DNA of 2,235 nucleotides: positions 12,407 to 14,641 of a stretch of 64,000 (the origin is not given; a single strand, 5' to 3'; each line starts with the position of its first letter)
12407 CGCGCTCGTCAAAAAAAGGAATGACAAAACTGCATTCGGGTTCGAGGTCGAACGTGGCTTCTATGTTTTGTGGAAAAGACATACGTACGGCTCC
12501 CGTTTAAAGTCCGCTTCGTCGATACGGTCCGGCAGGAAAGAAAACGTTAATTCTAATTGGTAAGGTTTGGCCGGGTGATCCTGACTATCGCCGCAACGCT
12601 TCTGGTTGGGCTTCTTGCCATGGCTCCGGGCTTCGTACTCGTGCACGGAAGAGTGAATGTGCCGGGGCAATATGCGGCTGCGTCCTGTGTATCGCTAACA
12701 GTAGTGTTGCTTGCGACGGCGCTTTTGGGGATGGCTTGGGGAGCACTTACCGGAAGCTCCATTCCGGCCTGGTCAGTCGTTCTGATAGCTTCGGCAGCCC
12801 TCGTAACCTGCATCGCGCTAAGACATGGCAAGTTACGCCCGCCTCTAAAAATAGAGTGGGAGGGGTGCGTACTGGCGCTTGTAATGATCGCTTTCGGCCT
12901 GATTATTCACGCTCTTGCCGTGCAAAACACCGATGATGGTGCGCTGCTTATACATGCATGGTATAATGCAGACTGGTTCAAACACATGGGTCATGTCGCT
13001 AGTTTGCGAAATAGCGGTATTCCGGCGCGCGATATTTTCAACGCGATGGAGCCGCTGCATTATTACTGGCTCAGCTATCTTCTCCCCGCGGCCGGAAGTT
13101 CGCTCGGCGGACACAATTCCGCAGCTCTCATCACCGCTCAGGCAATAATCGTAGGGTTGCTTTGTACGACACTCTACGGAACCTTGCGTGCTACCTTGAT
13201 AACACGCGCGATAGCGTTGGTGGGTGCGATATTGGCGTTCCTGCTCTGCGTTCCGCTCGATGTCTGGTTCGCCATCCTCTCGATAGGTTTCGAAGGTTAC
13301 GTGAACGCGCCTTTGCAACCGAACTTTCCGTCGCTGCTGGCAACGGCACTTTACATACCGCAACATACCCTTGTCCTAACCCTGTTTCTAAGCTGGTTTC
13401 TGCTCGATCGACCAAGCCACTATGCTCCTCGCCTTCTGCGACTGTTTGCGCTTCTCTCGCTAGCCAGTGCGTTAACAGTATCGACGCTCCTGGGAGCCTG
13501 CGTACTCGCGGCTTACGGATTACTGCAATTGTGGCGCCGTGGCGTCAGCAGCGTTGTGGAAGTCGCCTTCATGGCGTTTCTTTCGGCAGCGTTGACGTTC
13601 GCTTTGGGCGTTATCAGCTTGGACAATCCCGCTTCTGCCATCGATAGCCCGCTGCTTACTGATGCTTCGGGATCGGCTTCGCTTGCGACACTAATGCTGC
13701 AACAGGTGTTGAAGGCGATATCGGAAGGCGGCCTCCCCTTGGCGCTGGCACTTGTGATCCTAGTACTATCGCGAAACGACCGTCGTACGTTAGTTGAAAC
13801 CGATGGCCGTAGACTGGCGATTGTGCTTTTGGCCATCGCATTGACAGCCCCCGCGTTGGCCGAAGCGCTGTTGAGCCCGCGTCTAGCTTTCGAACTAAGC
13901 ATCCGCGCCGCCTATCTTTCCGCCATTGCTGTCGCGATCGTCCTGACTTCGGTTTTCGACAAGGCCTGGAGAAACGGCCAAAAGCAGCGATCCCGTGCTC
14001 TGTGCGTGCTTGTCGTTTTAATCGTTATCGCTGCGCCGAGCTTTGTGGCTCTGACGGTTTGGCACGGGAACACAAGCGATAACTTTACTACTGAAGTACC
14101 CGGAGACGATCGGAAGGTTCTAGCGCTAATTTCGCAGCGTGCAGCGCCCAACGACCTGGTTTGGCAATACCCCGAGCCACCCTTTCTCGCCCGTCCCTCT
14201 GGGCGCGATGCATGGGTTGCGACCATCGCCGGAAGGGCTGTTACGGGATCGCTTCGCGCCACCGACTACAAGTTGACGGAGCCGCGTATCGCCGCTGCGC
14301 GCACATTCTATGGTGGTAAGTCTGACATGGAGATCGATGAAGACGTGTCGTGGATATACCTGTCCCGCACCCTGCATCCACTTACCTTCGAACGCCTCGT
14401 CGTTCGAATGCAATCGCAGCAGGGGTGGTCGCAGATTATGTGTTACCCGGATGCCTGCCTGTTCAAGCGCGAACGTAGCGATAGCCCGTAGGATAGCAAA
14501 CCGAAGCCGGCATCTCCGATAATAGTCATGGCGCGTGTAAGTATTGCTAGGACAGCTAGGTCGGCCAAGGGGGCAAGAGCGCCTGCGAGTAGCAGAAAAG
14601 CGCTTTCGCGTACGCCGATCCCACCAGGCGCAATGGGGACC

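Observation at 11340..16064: Lower-GC islet next to tRNA-Ser(GGA) carrying a non-canonical Gtr-like periplasmic glycosylation module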

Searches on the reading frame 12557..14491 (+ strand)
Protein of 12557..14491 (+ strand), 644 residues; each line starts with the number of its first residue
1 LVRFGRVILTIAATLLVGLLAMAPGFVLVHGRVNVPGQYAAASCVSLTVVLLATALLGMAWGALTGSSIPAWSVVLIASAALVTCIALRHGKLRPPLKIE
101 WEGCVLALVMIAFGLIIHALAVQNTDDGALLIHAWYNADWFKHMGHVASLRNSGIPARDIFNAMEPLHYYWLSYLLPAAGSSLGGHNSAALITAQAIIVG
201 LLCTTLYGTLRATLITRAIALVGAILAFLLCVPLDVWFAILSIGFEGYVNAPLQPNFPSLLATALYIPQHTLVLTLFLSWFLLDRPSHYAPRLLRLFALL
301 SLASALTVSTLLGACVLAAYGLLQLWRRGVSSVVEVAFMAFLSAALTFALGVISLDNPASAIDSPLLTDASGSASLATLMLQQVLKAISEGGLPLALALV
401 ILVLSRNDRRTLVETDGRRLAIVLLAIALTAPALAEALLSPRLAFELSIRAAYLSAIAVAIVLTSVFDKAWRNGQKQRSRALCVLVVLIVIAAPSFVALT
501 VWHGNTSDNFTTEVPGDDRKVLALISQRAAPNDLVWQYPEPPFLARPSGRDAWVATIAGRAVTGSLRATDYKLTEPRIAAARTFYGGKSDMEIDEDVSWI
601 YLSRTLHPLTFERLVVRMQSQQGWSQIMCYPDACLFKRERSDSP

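Call 4: search_protein_families(library=pfam, proteins=[window:12557-14491:+], max_evalue=0.01)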
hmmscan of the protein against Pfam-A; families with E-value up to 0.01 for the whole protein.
window:12557-14491:+ (644 aa): 0 families

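Call 7: search_protein_families(library=ncbifam, proteins=[window:12557-14491:+], max_evalue=0.1)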
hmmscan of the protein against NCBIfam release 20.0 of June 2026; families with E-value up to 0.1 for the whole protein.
window:12557-14491:+ (644 aa): 0 families

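Call 8: search_protein_families(library=pfam, proteins=[window:12557-14491:+], max_evalue=10)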
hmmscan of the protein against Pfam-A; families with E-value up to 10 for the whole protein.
window:12557-14491:+ (644 aa): 0 families

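Call 9: find_homologous_proteins(query=window:12557-14491:+, max_evalue=0.001)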
Query window:12557-14491:+ (644 aa): 44 proteins with E <= 0.001 among 8000 candidates.
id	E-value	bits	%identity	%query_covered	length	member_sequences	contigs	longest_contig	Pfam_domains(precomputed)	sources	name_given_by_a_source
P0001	0.0e+0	1378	100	99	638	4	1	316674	-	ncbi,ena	-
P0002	1.9e-286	970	73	95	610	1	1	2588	-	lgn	-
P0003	1.7e-262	891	65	99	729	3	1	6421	-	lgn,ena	-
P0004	2.3e-214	732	58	98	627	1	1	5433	-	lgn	-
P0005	5.6e-187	641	53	99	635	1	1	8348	-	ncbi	-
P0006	3.7e-186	639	51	96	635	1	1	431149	PF10060.16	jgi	jgi:multisubunit Na+/H+ antiporter MnhB subunit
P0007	5.5e-186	638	52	98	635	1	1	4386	-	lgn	-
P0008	8.8e-186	637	49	99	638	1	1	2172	-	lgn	-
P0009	2.9e-183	629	51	96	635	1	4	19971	-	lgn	-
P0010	7.2e-183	628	51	99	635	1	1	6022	PF10060.16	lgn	-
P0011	1.3e-160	554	51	85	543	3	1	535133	PF10060.16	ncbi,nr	ncbi:hypothetical protein [Parerythrobacter lacustris]|nr:hypothetical protein [Parerythrobacter lac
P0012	1.2e-151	525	45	99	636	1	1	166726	-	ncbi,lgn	-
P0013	1.6e-146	508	43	99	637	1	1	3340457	-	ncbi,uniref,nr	ncbi:hypothetical protein [Erythrobacter sp. JK5]|uniref:hypothetical protein n=1 Tax=Erythrobacter 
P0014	6.0e-145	503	41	98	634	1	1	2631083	-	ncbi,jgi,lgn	jgi:hypothetical protein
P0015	1.6e-143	498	43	99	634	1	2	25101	-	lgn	-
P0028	3.6e-123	431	38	94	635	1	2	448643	-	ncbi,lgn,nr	ncbi:MAG: hypothetical protein J7496_00060 [Novosphingobium sp.]|nr:hypothetical protein [Novosphing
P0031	2.9e-118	414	39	99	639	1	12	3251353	-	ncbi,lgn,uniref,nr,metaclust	ncbi:hypothetical protein Ga0102493_1134 [Erythrobacter litoralis]|uniref:Glycosyltransferase RgtA/B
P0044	7.8e-92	327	35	98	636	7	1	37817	-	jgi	jgi:hypothetical protein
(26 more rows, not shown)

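Call 11: find_encoding_contigs(protein=P0001, flank=10000, max_places=3)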
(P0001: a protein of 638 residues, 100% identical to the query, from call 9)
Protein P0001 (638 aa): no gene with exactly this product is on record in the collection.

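Call 13: find_encoding_contigs(protein=P0013, flank=10000, max_places=2)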
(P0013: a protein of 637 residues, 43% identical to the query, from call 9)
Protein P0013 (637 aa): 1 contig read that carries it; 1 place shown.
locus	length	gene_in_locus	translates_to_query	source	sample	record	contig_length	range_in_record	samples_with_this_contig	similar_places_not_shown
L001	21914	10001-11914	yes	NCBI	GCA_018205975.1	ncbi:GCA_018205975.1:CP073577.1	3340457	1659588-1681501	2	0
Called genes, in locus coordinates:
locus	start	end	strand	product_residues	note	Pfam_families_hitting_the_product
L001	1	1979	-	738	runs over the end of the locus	PF07715:Plug, PF00593:TonB_dep_Rec_b-barrel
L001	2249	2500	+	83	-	PF02700:PurS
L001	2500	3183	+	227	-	PF13507:GATase_5, PF07685:GATase_3 (weak)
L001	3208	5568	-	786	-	PF08448:PAS_4, PF00990:GGDEF, PF00563:EAL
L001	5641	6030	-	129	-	PF04828:GFA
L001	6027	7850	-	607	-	PF13522:GATase_6, PF13537:GATase_7, PF01380:SIS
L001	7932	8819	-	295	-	PF00892:EamA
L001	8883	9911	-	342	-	PF00535:Glycos_transf_2, PF10111:Glyco_tranf_2_2 (weak)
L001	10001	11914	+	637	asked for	-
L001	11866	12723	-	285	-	-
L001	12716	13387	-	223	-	PF13578:Methyltransf_24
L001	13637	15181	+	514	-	PF00437:T2SSE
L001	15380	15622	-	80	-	-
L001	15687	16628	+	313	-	PF00892:EamA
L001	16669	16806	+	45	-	-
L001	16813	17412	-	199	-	PF06080:DUF938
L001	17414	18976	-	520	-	PF00501:AMP-binding, PF13193:AMP-binding_C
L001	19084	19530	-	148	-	PF14108:ABA4-like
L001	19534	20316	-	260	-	PF13460:NAD_binding_10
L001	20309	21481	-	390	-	PF01966:HD, PF13286:HD_assoc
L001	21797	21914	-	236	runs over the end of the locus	PF01177:Asp_Glu_race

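Call 14: find_encoding_contigs(protein=P0031, flank=10000, max_places=2)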
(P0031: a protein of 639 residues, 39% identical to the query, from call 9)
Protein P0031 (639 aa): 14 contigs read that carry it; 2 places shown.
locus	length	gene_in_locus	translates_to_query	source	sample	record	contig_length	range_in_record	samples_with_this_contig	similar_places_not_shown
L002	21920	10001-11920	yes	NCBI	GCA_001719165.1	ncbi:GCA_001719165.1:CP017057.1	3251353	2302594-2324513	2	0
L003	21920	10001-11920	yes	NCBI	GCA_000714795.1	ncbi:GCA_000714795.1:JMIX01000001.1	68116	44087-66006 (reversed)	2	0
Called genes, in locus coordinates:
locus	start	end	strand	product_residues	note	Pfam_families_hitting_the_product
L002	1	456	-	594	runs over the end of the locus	PF05960:DUF885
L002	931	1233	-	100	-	-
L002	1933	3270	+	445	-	PF04235:DUF418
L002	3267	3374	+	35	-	-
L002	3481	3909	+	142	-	PF07690:MFS_1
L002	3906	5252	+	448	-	PF13520:AA_permease_2, PF00324:AA_permease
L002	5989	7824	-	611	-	PF13522:GATase_6, PF13537:GATase_7, PF01380:SIS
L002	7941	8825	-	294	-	PF00892:EamA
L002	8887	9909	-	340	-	PF00535:Glycos_transf_2, PF10111:Glyco_tranf_2_2 (weak), PF13641:Glyco_tranf_2_3 (weak)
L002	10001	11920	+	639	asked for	-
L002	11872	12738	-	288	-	-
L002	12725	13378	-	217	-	PF13578:Methyltransf_24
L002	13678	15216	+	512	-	PF00437:T2SSE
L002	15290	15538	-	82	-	-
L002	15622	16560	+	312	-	PF00892:EamA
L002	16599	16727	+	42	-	-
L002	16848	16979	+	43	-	-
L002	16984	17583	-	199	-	PF06080:DUF938, PF13649:Methyltransf_25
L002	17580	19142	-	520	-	PF00501:AMP-binding, PF13193:AMP-binding_C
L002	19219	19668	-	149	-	PF14108:ABA4-like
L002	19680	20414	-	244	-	PF13460:NAD_binding_10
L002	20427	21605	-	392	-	PF01966:HD, PF13286:HD_assoc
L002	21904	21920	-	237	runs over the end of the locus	PF01177:Asp_Glu_race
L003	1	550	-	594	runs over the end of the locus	PF05960:DUF885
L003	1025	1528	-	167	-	PF11074:DUF2779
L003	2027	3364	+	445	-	PF04235:DUF418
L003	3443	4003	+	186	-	PF07690:MFS_1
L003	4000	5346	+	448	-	PF13520:AA_permease_2, PF00324:AA_permease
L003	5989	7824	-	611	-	PF13522:GATase_6, PF13537:GATase_7, PF01380:SIS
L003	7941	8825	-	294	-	PF00892:EamA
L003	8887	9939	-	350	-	PF00535:Glycos_transf_2, PF10111:Glyco_tranf_2_2 (weak), PF13641:Glyco_tranf_2_3 (weak)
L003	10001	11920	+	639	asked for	-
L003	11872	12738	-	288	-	-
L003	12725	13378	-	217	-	PF13578:Methyltransf_24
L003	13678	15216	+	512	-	PF00437:T2SSE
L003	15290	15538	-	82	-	-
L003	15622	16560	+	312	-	PF00892:EamA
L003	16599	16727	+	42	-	-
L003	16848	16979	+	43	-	-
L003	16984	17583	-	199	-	PF06080:DUF938, PF13649:Methyltransf_25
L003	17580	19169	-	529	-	PF00501:AMP-binding, PF13193:AMP-binding_C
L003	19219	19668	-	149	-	PF14108:ABA4-like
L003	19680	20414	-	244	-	PF13460:NAD_binding_10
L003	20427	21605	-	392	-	PF01966:HD, PF13286:HD_assoc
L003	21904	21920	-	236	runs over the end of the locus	PF01177:Asp_Glu_race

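Call 15: find_encoding_contigs(protein=P0006, flank=10000, max_places=2)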
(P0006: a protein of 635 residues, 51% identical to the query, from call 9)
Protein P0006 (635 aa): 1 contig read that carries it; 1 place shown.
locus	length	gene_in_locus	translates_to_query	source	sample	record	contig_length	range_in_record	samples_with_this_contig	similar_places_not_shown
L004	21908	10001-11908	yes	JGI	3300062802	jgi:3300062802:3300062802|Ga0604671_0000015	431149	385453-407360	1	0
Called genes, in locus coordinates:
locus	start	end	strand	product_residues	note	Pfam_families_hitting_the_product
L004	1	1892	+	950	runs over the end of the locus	PF00675:Peptidase_M16, PF05193:Peptidase_M16_C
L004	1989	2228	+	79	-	PF02700:PurS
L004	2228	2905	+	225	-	PF13507:GATase_5, PF07685:GATase_3 (weak)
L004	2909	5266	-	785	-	PF00989:PAS (faint), PF08448:PAS_4, PF13426:PAS_9, PF00990:GGDEF, PF00563:EAL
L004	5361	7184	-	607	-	PF13522:GATase_6, PF13537:GATase_7, PF01380:SIS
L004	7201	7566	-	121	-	PF01850:PIN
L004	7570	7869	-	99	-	PF01402:RHH_1 (weak)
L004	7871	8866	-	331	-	PF00892:EamA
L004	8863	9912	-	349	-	-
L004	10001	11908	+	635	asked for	PF10060:DUF2298 (weak)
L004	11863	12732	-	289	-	PF03706:LPG_synthase_TM (weak)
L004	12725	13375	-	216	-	PF13578:Methyltransf_24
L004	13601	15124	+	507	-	PF00437:T2SSE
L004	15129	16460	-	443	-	PF07719:TPR_2 (faint), PF13428:TPR_14 (faint), PF14559:TPR_19 (faint), PF13374:TPR_10 (faint), PF00515:TPR_1 (faint), PF13424:TPR_12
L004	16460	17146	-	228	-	PF14224:DUF4331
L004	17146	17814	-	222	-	PF14224:DUF4331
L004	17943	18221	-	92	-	-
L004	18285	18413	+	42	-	PF08085:Entericidin (faint)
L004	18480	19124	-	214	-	PF06080:DUF938, PF05175:MTS (weak), PF08241:Methyltransf_11 (weak), PF13649:Methyltransf_25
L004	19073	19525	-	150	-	PF14108:ABA4-like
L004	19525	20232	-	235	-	PF01370:Epimerase (faint), PF13460:NAD_binding_10, PF08732:HIM1 (weak)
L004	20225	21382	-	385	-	PF01966:HD, PF13286:HD_assoc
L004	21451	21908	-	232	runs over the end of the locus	PF01177:Asp_Glu_race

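Call 16: find_encoding_contigs(protein=P0044, flank=10000, max_places=2)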
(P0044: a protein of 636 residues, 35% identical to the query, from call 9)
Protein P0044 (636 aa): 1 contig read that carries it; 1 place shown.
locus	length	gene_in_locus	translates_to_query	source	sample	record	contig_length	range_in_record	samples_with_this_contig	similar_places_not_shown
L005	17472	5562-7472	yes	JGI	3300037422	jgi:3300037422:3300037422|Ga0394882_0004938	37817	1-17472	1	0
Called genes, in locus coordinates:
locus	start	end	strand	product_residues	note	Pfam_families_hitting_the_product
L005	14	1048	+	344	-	PF00006:ATP-synt_ab, PF00306:ATP-synt_ab_C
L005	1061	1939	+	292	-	PF00231:ATP-synt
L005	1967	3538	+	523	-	PF02874:ATP-synt_ab_N, PF00006:ATP-synt_ab, PF22919:ATP-synt_VA_C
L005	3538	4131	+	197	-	-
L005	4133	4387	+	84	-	PF02823:ATP-synt_DE_N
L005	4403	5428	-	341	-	PF00535:Glycos_transf_2, PF10111:Glyco_tranf_2_2 (weak), PF13641:Glyco_tranf_2_3 (weak)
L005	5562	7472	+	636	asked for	-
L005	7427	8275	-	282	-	-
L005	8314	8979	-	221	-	PF13578:Methyltransf_24 (weak)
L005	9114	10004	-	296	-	PF00892:EamA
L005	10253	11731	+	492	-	PF00437:T2SSE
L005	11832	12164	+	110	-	-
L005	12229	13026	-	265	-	PF00378:ECH_1, PF16113:ECH_2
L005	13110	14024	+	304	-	PF00106:adh_short, PF08659:KR, PF13561:adh_short_C2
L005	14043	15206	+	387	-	PF02771:Acyl-CoA_dh_N, PF02770:Acyl-CoA_dh_M, PF00441:Acyl-CoA_dh_1, PF22924:ACOX_C_alpha1 (weak), PF08028:Acyl-CoA_dh_2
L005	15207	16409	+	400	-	PF02515:CoA_transf_3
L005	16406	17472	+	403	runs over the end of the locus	PF00108:Thiolase_N, PF02803:Thiolase_C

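Call 18: list_cluster_members(proteins=[P0001, P0005, P0012])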
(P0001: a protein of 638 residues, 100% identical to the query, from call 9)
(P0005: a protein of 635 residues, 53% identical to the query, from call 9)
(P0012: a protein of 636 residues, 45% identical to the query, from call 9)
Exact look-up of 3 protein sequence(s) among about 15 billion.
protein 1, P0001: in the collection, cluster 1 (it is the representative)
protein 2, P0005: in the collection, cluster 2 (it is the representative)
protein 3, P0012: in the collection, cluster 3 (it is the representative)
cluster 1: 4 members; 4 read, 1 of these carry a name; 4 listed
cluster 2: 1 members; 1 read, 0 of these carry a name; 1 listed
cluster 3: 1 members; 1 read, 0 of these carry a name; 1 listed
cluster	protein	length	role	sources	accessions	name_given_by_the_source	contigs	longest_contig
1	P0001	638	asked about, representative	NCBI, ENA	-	-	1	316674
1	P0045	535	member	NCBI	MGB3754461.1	MAG: hypothetical protein WA954_11270 [Parerythrobacter sp.]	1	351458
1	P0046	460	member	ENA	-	-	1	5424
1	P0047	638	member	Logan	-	-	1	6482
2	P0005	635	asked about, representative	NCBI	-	-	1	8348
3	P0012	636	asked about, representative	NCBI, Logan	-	-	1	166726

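Call 31: predict_structure(alignment_id=A1)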
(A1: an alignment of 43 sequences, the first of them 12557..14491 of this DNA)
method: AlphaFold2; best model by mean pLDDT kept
length: 644 residues; sequences in the alignment: 43
mean_pLDDT: 92.7   pTM: 0.94
mean pLDDT of the five models: 92.7, 92.2, 91.4, 91.1, 89.4
residues with pLDDT >= 90: 516; 70-90: 106; 50-70: 21; < 50: 1
segments of 3 or more residues with pLDDT < 50: none
pLDDT, mean of each block of 10 residues (from residue 1): 87 99 95 92 98 98 97 98 93 71 97 96 95 88 95 96 93 98 97 98 98 95 95 91 92 88 91 98 88 95 97 98 97 97 97 83 71 86 93 96 94 95 98 93 90 96 96 95 95 92 89 95 96 87 73 93 90 90 90 92 95 96 96 95 53
secondary structure, 60 per line:
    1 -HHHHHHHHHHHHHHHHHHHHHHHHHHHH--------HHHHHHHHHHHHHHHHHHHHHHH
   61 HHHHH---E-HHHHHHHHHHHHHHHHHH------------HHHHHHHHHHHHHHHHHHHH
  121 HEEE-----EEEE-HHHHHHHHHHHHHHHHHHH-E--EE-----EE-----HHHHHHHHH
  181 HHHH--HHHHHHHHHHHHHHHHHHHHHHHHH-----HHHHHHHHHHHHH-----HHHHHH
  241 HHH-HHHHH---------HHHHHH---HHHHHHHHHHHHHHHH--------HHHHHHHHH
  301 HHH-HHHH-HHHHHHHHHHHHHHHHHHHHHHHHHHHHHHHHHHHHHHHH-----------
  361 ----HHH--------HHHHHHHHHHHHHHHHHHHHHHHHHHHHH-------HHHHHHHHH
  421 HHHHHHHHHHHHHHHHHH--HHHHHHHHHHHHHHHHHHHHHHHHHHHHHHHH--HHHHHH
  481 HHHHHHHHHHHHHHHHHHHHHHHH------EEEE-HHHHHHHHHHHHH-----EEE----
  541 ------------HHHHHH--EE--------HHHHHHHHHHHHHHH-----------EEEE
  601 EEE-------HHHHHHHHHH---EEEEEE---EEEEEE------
elements in order: H2-29 H38-65 H71-88 H101-121 E122-124 E130-133 H135-153 H172-184 H187-211 H217-229 H235-243 H245-249 H259-264 H268-283 H292-303 H305-308 H310-349 H376-404 H412-438 H441-472 H475-504 E511-514 H516-528 E534-536 H553-558 H571-585 E597-603 H611-620 E624-629 E633-638
